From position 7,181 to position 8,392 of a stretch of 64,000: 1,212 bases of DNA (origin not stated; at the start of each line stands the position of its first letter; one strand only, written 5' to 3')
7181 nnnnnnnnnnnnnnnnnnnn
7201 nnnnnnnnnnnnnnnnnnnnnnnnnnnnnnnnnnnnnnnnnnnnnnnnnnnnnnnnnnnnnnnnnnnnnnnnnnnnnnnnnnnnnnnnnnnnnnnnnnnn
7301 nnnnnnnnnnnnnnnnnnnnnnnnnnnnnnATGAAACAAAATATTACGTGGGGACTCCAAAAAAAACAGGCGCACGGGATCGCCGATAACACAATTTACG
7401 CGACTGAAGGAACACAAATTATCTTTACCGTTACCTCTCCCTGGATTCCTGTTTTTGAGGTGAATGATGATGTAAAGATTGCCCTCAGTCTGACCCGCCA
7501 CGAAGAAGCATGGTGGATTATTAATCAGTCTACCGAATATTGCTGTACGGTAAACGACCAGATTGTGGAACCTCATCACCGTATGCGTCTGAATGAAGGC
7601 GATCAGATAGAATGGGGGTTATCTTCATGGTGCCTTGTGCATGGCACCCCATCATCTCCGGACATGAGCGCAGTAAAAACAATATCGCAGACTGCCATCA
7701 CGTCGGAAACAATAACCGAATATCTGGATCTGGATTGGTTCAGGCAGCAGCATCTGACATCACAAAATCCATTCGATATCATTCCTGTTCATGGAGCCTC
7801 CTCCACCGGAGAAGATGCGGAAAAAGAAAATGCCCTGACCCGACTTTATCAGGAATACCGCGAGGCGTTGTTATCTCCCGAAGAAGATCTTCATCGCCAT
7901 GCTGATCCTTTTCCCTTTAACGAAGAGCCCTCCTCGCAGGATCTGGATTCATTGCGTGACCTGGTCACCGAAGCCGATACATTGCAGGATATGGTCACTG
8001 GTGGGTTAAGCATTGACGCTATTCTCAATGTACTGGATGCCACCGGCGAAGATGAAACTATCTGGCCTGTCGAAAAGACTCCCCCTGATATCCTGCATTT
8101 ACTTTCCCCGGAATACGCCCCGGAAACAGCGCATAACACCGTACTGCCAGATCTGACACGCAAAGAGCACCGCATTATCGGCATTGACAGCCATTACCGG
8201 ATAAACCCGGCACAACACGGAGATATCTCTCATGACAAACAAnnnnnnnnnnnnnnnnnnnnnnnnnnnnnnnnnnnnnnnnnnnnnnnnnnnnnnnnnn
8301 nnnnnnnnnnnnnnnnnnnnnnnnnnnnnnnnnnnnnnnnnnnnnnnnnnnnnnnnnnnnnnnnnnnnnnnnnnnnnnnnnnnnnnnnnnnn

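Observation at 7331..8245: Operon-leading 304-aa protein with possible degenerate FHA-like domain and acidic disordered tail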

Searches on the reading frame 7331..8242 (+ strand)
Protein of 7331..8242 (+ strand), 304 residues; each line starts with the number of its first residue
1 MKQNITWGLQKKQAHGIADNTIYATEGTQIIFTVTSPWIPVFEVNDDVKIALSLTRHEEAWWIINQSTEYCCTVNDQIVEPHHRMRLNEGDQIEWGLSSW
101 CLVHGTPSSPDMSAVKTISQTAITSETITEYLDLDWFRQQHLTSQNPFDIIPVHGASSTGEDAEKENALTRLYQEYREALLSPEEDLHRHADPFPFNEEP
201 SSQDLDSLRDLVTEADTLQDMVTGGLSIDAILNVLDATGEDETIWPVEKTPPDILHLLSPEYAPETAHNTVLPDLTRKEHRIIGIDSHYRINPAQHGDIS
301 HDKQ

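Call 3: search_protein_families(proteins=[window:7331-8242:+], library=ncbifam, max_evalue=0.01)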
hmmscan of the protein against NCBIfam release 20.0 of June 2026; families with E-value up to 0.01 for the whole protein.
window:7331-8242:+ (304 aa): 2 families
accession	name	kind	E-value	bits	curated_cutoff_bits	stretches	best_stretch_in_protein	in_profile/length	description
NF033418.1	T6SS_TagK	equivalog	2.1e-165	549.6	200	1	1-304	1-305/305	type VI secretion system-associated protein TagK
NF033419.1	T6SS_TagK_dom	domain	2.3e-29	102.7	40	1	166-289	2-129/129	TagK domain-containing protein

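Call 5: profile_search(protein=window:7331-8242:+)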
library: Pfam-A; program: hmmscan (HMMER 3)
A. the first sequence (304 residues): domains with independent E <= 10: 2; with E <= 0.001: 0
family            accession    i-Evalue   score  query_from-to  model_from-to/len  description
FHA               PF00498.31     0.0014    19.4      54-96         25-67/67  FHA domain
Yop-YscD_cpl      PF16697.10       0.15    12.8      51-104        40-92/94  Inner membrane component of T3SS, cytoplasmic domain

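Call 8: find_homologous_proteins(query=window:7331-8242:+)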
Query window:7331-8242:+ (304 aa): 54 proteins with E <= 0.001 among 790 candidates.
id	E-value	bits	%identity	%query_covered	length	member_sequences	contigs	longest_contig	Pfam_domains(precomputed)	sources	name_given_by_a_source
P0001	3.4e-218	741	82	100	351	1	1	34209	-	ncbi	-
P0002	6.4e-193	658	94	100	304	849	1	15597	-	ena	-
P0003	3.2e-167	573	83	100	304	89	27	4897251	-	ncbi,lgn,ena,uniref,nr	ncbi:type VI secretion system-associated protein TagK [Escherichia coli]|uniref:type VI secretion sy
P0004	3.3e-154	531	77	99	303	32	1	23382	-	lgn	-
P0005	4.9e-152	524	75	100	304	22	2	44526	-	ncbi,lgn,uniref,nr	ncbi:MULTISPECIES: type VI secretion system-associated protein TagK [unclassified Escherichia]|unire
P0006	2.2e-150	518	75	100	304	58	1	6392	-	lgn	-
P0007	1.9e-148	512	75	100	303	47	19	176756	-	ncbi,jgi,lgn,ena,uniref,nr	ncbi:type VI secretion system-associated protein TagK [Escherichia marmotae]|uniref:type VI secretio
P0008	2.3e-128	446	91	72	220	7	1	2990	-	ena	-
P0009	2.6e-113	396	92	64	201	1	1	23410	-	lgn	-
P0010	1.1e-112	394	95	62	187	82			-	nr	nr:type VI secretion system-associated protein TagK [Shigella flexneri]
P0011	6.8e-108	379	59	100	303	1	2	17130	-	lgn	-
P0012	1.3e-107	378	59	100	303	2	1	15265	-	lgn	-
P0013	1.4e-107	378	59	100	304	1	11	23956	-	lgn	-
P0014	6.3e-107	375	58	100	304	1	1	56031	-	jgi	jgi:hypothetical protein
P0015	7.0e-107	375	59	100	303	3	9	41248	-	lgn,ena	-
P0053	7.9e-24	103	31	95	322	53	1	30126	-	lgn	-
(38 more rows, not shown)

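Call 19: predict_structure(alignment_id=A1)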
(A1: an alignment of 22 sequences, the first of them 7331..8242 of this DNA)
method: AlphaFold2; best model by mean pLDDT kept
length: 304 residues; sequences in the alignment: 22
mean_pLDDT: 60.5   pTM: 0.35
mean pLDDT of the five models: 60.5, 59.4, 57.3, 56.0, 52.7
residues with pLDDT >= 90: 30; 70-90: 69; 50-70: 81; < 50: 124
segments of 3 or more residues with pLDDT < 50: 1-3, 106-129, 151-165, 185-192, 194-215, 239-241, 243-246, 257-273, 281-287, 291-304
pLDDT, mean of each block of 10 residues (from residue 1): 67 85 81 87 79 85 89 90 86 91 63 36 39 58 53 39 52 68 50 44 44 49 53 52 49 50 44 49 49 41 39
secondary structure, 60 per line:
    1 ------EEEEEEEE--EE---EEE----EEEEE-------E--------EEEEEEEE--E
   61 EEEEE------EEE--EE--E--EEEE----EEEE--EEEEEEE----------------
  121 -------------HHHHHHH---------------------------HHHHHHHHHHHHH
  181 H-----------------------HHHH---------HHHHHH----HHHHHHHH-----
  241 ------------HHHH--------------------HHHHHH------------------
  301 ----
elements in order: E7-14 E22-24 E29-33 E50-57 E60-65 E72-74 E84-87 E92-95 E98-104 H134-140 H168-181 H205-208 H218-223 H228-235 H253-256 H277-282

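Call 21: search_protein_representatives(alignment_id=A1)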
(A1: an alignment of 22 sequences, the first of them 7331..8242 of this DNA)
Query: 22 sequences, 304 profile positions. Proteins with E-value up to 0.001 (for the whole library): 290; up to 1e-10: 99; up to 1e-30: 10. The best 150 are listed.
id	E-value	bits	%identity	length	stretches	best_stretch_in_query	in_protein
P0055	1.4e-154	530.4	-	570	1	1-303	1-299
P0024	4.2e-143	492.8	-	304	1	1-304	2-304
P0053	6.1e-97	341.2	-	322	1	4-302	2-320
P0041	2.5e-86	306.3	-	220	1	84-302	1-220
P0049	3.6e-64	233.5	-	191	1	166-304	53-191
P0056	1.0e-61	225.5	-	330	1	9-298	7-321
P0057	1.1e-55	205.7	-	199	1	1-130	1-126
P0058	9.9e-53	196.0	-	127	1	1-109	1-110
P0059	4.8e-50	187.2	-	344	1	4-292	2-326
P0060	6.5e-32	127.6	-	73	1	232-304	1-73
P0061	6.6e-27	111.2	-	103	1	10-93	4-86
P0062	9.9e-27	110.6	-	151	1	4-117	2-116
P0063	6.4e-25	104.6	-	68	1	44-96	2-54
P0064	1.7e-23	100.0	-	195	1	139-293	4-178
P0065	1.3e-22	97.0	-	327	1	58-292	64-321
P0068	8.8e-21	91.1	-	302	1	41-286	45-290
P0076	1.3e-18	83.9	-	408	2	161-295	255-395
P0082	1.3e-17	80.7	-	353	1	55-286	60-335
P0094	6.9e-15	71.7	-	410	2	151-298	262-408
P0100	6.9e-14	68.4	-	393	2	46-208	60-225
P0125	5.0e-12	62.3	-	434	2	164-293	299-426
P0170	1.1e-09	54.6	-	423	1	58-291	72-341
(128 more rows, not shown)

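Call 22: search_protein_families(proteins=[P0056, P0059, P0065, P0068, P0076, P0082, P0094, P0100, P0125, P0170], library=ncbifam, max_evalue=0.01)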
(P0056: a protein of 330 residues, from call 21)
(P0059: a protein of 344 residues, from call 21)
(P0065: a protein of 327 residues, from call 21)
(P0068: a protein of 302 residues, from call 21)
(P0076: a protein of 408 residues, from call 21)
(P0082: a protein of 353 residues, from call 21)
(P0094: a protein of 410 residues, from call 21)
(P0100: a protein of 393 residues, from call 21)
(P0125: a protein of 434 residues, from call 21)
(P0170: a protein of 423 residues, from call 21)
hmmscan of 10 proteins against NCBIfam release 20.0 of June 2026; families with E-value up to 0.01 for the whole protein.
P0056 (330 aa): 2 families
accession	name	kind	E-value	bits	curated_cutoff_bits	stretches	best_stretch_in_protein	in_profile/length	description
NF033418.1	T6SS_TagK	equivalog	3.4e-64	217.2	200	1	11-327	13-304/305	type VI secretion system-associated protein TagK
NF033419.1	T6SS_TagK_dom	domain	6.5e-26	91.6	40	1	184-311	3-129/129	TagK domain-containing protein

P0059 (344 aa): 2 families
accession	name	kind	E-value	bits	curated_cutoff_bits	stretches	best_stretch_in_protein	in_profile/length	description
NF033418.1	T6SS_TagK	equivalog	1.1e-54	185.9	200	1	5-327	7-294/305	type VI secretion system-associated protein TagK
NF033419.1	T6SS_TagK_dom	domain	3.2e-25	89.3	40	1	192-322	2-129/129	TagK domain-containing protein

P0065 (327 aa): 2 families
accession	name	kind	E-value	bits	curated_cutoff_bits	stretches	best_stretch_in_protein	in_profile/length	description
NF033418.1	T6SS_TagK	equivalog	1.5e-25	90.3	200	1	64-320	59-292/305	type VI secretion system-associated protein TagK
NF033419.1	T6SS_TagK_dom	domain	1.2e-18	68.1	40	1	200-317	4-129/129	TagK domain-containing protein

P0068 (302 aa): 2 families
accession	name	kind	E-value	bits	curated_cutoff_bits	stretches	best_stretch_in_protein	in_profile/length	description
NF033418.1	T6SS_TagK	equivalog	6.8e-24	84.8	200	1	57-291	54-288/305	type VI secretion system-associated protein TagK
NF033419.1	T6SS_TagK_dom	domain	1.1e-19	71.4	40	1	164-291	2-128/129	TagK domain-containing protein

P0076 (408 aa): 2 families
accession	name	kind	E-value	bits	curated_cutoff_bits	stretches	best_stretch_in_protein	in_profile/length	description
NF033418.1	T6SS_TagK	equivalog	6.5e-27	94.8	200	2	253-393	160-294/305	type VI secretion system-associated protein TagK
NF033419.1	T6SS_TagK_dom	domain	1.1e-26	94.1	40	1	260-388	3-129/129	TagK domain-containing protein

P0082 (353 aa): 2 families
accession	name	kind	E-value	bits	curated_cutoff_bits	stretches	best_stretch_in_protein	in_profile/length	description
NF033418.1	T6SS_TagK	equivalog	7.5e-20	71.6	200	1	61-336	57-288/305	type VI secretion system-associated protein TagK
NF033419.1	T6SS_TagK_dom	domain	6.9e-19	68.9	40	1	214-337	2-129/129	TagK domain-containing protein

P0094 (410 aa): 2 families
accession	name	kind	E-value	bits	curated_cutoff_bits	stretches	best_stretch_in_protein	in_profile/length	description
NF033419.1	T6SS_TagK_dom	domain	2.2e-24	86.6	40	1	276-397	2-128/129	TagK domain-containing protein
NF033418.1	T6SS_TagK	equivalog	9e-19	68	200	2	277-407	167-298/305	type VI secretion system-associated protein TagK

P0100 (393 aa): 3 families
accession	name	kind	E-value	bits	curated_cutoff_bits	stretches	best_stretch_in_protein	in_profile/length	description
NF033419.1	T6SS_TagK_dom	domain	3.7e-17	63.3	40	1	249-376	2-129/129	TagK domain-containing protein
NF033418.1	T6SS_TagK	equivalog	3.1e-15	56.4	200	2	246-375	163-288/305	type VI secretion system-associated protein TagK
TIGR03354.1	VI_FHA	hypoth_equivalog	0.0025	17.7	120.25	1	72-212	57-201/420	type VI secretion system-associated FHA domain protein TagH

P0125 (434 aa): 2 families
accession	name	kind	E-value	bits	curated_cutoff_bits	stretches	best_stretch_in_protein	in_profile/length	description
NF033419.1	T6SS_TagK_dom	domain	3.1e-26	92.6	40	1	302-421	3-129/129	TagK domain-containing protein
NF033418.1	T6SS_TagK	equivalog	6.2e-17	62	200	1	300-426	165-294/305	type VI secretion system-associated protein TagK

P0170 (423 aa): 2 families
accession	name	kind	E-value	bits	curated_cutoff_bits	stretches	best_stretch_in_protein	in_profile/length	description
NF033419.1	T6SS_TagK_dom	domain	9.8e-20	71.6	40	1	218-338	2-129/129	TagK domain-containing protein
NF033418.1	T6SS_TagK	equivalog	1.2e-15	57.8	200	1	48-340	33-291/305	type VI secretion system-associated protein TagK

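Call 23: fold_search(model_id=the predicted structure, library=pdb)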
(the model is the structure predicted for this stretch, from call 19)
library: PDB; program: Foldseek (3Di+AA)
matches with E <= 10: 317; with E <= 0.001: 60
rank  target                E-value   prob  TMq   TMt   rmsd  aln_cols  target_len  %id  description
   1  1r21_MODEL_1_A        2.3e-05  1.00  0.26  0.72   5.0       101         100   19  Solution Structure of human Ki67 FHA Domain (released 2003-12-30)
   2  8p5x_G                3.8e-05  1.00  0.25  0.68   5.4       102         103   15  Single particle cryo-EM structure of the complex between Corynebacterium glutamicum homohexameric 2-oxoglutarate dehyd (released 2023-08-16)
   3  3vpy                  7.4e-05  1.00  0.27  0.53   5.9       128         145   18  Crystal structure of Arabidopsis DDL FHA domain (released 2013-02-06)
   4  6hc0_C                7.9e-05  1.00  0.27  0.73   5.1       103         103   14  Bdellovibrio bacteriovorus DgcB FHA domain, tail complex (released 2019-08-28)
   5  3gqs_A                8.3e-05  1.00  0.26  0.72   5.2       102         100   13  Crystal structure of the FHA domain of CT664 protein from Chlamydia trachomatis (released 2009-04-07)
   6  6hc0_B                8.3e-05  1.00  0.26  0.68   5.2       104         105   15  Bdellovibrio bacteriovorus DgcB FHA domain, tail complex (released 2019-08-28)
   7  4jon_E                8.3e-05  1.00  0.27  0.61   5.1       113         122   13  Crystal structure of a centrosomal protein 170kDa, transcript variant beta (CEP170) from Homo sapiens at 2.15 A resolu (released 2013-04-17)
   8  1uht_MODEL_1_A        8.3e-05  1.00  0.27  0.64   4.9       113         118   19  Solution Structure of The FHA Domain of Arabidopsis thaliana Hypothetical Protein (released 2004-01-10)
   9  4jon_B                1.0e-04  1.00  0.25  0.58   5.1       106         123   13  Crystal structure of a centrosomal protein 170kDa, transcript variant beta (CEP170) from Homo sapiens at 2.15 A resolu (released 2013-04-17)
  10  4jon_A                1.1e-04  1.00  0.26  0.61   5.2       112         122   13  Crystal structure of a centrosomal protein 170kDa, transcript variant beta (CEP170) from Homo sapiens at 2.15 A resolu (released 2013-04-17)
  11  1wln_MODEL_1_A        1.1e-04  1.00  0.26  0.60   6.5       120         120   14  Solution structure of the FHA domain of mouse Afadin 6 (released 2005-07-12)
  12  6hc0_D                1.2e-04  1.00  0.27  0.73   5.1       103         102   14  Bdellovibrio bacteriovorus DgcB FHA domain, tail complex (released 2019-08-28)
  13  4jon_C                1.2e-04  1.00  0.26  0.62   5.2       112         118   13  Crystal structure of a centrosomal protein 170kDa, transcript variant beta (CEP170) from Homo sapiens at 2.15 A resolu (released 2013-04-17)
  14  3poa_A                1.2e-04  1.00  0.24  0.68   5.4       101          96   21  Structural and functional analysis of phosphothreonine-dependent FHA domain interactions (released 2011-01-26)
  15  6i2q_B                1.2e-04  1.00  0.25  0.71   5.3       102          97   13  Crystal structure of the wild-type SucA domain of Mycobacterium smegmatis KGD (alpha-ketoglutarate decarboxylase), in  (released 2019-05-22)
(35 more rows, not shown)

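Call 24: search_solved_structures(query=A1, max_evalue=10, show_alignments=4)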
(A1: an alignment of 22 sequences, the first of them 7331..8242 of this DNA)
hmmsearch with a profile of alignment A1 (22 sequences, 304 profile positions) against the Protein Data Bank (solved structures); distinct sequences matched with E-value up to 10: 1.
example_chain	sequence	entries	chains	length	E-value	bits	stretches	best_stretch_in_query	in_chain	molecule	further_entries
3vpy_A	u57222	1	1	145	0.34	13.5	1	71-115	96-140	FHA domain-containing protein DDL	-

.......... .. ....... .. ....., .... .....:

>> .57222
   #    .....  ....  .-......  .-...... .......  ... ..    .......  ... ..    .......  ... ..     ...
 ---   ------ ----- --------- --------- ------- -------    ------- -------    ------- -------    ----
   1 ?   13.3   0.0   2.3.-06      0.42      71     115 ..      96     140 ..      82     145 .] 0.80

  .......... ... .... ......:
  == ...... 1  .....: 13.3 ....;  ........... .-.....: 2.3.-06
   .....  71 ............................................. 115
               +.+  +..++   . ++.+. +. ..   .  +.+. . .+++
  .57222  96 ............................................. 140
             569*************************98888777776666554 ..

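Call 30: find_encoding_contigs(protein=P0076, flank=10000, max_places=2)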
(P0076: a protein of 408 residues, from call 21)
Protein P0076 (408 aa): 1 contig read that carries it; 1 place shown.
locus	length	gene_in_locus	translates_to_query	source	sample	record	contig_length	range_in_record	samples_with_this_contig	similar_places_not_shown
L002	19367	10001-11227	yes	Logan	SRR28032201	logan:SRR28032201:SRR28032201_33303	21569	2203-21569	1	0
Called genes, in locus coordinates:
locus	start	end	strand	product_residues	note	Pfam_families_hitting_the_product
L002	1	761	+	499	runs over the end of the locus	PF05943:VipB, PF18945:VipB_2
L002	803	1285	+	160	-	PF05638:T6SS_HCP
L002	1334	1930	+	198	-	PF12790:T6SS-SciN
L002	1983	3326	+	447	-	PF05936:T6SS_VasE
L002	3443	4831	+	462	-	PF09850:DotU, PF00691:OmpA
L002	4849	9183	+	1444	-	PF14331:IcmF-related_N, PF06761:IcmF-related, PF06744:IcmF_C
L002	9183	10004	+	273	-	PF09867:TagF_N (faint)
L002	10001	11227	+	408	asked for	-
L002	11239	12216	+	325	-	PF07024:ImpE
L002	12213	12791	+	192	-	PF04965:GPW_gp25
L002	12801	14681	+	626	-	PF05947:T6SS_TssF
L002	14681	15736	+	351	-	PF06996:T6SS_TssG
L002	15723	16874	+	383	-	PF06812:ImpA_N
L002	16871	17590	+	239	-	-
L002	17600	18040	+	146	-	-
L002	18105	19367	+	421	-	?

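Call 31: find_encoding_contigs(protein=P0125, flank=10000, max_places=2)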
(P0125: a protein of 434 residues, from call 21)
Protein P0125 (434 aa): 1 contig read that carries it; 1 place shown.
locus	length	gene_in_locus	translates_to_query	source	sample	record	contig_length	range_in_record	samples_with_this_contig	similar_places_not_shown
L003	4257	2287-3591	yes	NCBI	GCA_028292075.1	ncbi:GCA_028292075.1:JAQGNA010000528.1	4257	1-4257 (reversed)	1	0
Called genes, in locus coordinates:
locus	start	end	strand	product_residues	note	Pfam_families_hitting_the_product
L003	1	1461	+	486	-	PF06744:IcmF_C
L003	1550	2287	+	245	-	PF09867:TagF_N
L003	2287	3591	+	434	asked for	-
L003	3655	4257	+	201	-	?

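Call 32: find_encoding_contigs(protein=P0068, flank=10000, max_places=2)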
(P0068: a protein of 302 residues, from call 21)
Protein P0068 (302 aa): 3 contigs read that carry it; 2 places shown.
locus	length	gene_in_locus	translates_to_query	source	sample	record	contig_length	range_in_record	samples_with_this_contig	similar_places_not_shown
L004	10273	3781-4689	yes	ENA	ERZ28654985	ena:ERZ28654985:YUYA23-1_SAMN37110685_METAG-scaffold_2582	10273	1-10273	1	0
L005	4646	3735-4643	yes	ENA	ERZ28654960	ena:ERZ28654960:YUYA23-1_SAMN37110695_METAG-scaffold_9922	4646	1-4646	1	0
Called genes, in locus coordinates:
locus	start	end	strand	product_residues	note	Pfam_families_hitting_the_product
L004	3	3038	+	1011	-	?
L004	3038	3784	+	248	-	PF09867:TagF_N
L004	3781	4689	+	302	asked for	-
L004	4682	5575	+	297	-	PF07024:ImpE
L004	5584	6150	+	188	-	PF04965:GPW_gp25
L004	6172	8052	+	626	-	PF05947:T6SS_TssF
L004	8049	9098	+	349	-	PF06996:T6SS_TssG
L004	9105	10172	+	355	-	PF06812:ImpA_N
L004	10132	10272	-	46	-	?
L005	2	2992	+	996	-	?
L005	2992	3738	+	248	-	PF09867:TagF_N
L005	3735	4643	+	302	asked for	-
